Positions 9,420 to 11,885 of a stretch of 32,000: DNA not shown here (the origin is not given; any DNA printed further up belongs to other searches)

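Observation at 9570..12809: One ORF fuses an inner-membrane LptF/G-type permease to the outer-membrane LPS translocon LptD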

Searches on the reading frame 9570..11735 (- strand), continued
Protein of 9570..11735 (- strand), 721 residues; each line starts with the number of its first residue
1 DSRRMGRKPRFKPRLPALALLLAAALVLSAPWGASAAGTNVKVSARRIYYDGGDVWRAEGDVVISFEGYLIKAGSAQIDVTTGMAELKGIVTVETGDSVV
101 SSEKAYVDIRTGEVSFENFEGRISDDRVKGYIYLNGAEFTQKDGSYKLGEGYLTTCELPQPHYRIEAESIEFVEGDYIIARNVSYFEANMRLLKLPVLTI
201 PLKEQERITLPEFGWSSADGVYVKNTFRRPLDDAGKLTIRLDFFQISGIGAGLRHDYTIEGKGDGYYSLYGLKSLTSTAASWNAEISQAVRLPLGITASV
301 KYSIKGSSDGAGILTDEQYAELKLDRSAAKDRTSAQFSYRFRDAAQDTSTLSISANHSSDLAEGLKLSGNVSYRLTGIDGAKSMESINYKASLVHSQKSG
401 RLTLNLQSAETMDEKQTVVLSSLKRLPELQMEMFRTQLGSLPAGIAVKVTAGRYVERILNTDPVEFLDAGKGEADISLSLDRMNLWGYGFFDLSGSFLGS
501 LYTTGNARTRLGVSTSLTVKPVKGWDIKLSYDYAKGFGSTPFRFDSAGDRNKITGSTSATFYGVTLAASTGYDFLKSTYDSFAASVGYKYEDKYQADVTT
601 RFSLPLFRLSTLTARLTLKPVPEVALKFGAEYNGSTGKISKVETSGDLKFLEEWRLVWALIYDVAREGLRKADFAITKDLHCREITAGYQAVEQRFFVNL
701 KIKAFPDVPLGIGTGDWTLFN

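Call 60: find_homologous_proteins(query=A2, max_evalue=1e-10)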
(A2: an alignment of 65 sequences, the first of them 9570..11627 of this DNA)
Query A2 (65 sequences) (685 aa, profile of the alignment): 29 proteins with E <= 1e-10 among 8000 candidates.
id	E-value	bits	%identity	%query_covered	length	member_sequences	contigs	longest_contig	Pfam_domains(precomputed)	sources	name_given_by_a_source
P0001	1.3e-183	630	100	100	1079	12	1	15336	PF03739.20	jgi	-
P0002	7.8e-175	601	68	100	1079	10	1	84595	PF03739.20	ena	-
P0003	1.3e-172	594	66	100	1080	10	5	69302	PF03739.20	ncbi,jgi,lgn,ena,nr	ncbi:MAG TPA: LptF/LptG family permease [Bacillota bacterium]|nr:LptF/LptG family permease [Bacillot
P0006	9.9e-167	574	57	100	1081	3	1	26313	PF03739.20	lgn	-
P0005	2.0e-165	570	58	100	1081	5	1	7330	PF03739.20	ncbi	-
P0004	4.9e-165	569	60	100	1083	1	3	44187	PF03739.20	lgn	-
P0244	8.0e-135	469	28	32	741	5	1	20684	-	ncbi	-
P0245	9.4e-75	270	22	38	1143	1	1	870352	PF03739.20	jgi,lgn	jgi:LPS export ABC transporter permease LptF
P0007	4.5e-69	252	63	33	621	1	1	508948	PF03739.20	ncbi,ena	-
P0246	4.2e-49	186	33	12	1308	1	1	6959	PF03968.20,PF13100.12,PF19838.6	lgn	-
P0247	6.3e-46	175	31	13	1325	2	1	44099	PF13145.13,PF00639.28,PF13616.13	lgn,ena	-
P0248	7.3e-42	162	23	35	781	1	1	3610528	PF19838.6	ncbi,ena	-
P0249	1.4e-39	154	22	33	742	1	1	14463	PF04453.21,PF19838.6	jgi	jgi:LPS-assembly protein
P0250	1.4e-39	154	20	33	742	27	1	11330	PF04453.21,PF19838.6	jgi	jgi:LPS-assembly protein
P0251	1.1e-38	151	-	-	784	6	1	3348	PF04453.21,PF19838.6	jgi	-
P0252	6.2e-31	126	20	57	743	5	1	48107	PF19838.6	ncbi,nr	ncbi:MAG: putative LPS assembly protein LptD [bacterium]|nr:putative LPS assembly protein LptD [bact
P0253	4.0e-27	113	23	20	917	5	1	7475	PF19838.6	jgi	jgi:hypothetical protein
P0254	2.1e-24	104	23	9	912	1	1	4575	PF19838.6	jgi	jgi:hypothetical protein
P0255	4.2e-23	100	24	22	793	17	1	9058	PF04453.21,PF03968.20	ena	-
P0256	2.1e-22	97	20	27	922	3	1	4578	PF19838.6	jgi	jgi:lipopolysaccharide assembly outer membrane protein LptD (OstA)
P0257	2.8e-21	94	-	-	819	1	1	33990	PF04453.21,PF19838.6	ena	-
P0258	3.7e-21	93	27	13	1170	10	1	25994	-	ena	-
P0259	2.3e-18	84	-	-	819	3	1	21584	PF04453.21,PF19838.6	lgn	-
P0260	1.1e-16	79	29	7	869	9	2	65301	PF19838.6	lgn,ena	-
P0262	4.0e-13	67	-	-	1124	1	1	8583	-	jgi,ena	-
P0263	6.0e-13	66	27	11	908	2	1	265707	PF19838.6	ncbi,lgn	-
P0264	8.1e-13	66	22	24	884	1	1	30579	PF04453.21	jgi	jgi:LPS-assembly protein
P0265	2.3e-12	64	-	-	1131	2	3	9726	-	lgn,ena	-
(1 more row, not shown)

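Call 61: find_encoding_contigs(protein=P0245, flank=6000, max_places=2)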
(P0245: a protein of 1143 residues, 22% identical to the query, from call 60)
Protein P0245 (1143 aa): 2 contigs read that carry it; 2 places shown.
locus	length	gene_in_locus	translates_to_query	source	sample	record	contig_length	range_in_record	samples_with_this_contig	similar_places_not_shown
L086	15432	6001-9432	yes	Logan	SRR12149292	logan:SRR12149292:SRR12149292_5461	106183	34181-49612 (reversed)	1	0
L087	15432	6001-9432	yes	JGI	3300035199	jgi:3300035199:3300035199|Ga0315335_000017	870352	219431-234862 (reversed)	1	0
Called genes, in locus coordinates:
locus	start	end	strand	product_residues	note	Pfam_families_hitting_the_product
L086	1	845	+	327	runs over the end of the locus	-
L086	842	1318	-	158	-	PF13622:4HBT_3 (weak), PF03061:4HBT (weak)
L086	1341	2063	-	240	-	PF13462:Thioredoxin_4, PF01323:DSBA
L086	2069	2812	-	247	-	PF11376:DUF3179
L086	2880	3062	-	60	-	-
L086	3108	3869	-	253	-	PF13489:Methyltransf_23, PF05175:MTS (weak), PF13847:Methyltransf_31, PF08241:Methyltransf_11, PF08242:Methyltransf_12, PF13649:Methyltransf_25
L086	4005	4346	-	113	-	PF00085:Thioredoxin, PF14595:Thioredoxin_9, PF13098:Thioredoxin_2, PF13728:TraF (weak), PF13192:Thioredoxin_3, PF13905:Thioredoxin_8 (faint)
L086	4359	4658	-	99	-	PF01022:HTH_5, PF12840:HTH_20 (weak)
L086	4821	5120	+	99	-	-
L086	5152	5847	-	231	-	PF06778:Chlor_dismutase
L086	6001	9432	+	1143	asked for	PF03739:LptF_LptG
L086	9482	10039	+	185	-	-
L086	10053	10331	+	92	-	PF12728:HTH_17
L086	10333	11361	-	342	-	PF05496:RuvB_N, PF13191:AAA_16 (faint), PF00004:AAA, PF07728:AAA_5 (weak), PF17864:AAA_lid_4, PF05491:WHD_RuvB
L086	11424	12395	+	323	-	PF01368:DHH, PF02272:DHHA1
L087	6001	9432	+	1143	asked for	PF03739:LptF_LptG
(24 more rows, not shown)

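Call 62: search_protein_families(library=pfam, proteins=[P0245, P0258, P0262, P0265, P0244], max_evalue=0.01)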
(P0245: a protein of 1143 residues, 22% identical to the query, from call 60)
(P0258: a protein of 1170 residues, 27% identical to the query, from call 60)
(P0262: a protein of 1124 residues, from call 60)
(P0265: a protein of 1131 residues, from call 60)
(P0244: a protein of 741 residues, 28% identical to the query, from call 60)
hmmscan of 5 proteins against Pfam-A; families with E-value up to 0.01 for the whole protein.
P0245 (1143 aa): 1 family
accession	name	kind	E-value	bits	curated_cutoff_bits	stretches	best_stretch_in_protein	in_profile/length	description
PF03739.19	LptF_LptG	-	7e-86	288.9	27.9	1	7-365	1-351/353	Lipopolysaccharide export system permease LptF/LptG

P0258 (1170 aa): 1 family
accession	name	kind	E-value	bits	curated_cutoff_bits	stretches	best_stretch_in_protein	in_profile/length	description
PF06835.18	LptC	-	0.0048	17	21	0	78-129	96-148/175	Lipopolysaccharide-assembly, LptC-related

P0262 (1124 aa): 1 family
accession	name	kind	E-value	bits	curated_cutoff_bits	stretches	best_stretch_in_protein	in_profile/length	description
PF18953.6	SAP_new25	-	0.00034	20.6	26.3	1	49-77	12-40/51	SAP domain-containing new25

P0265 (1131 aa): 0 families

P0244 (741 aa): 1 family
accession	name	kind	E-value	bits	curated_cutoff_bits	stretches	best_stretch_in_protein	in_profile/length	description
PF17892.7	Cadherin_5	-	0.0013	18.9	26.5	0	636-674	59-97/98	Cadherin-like domain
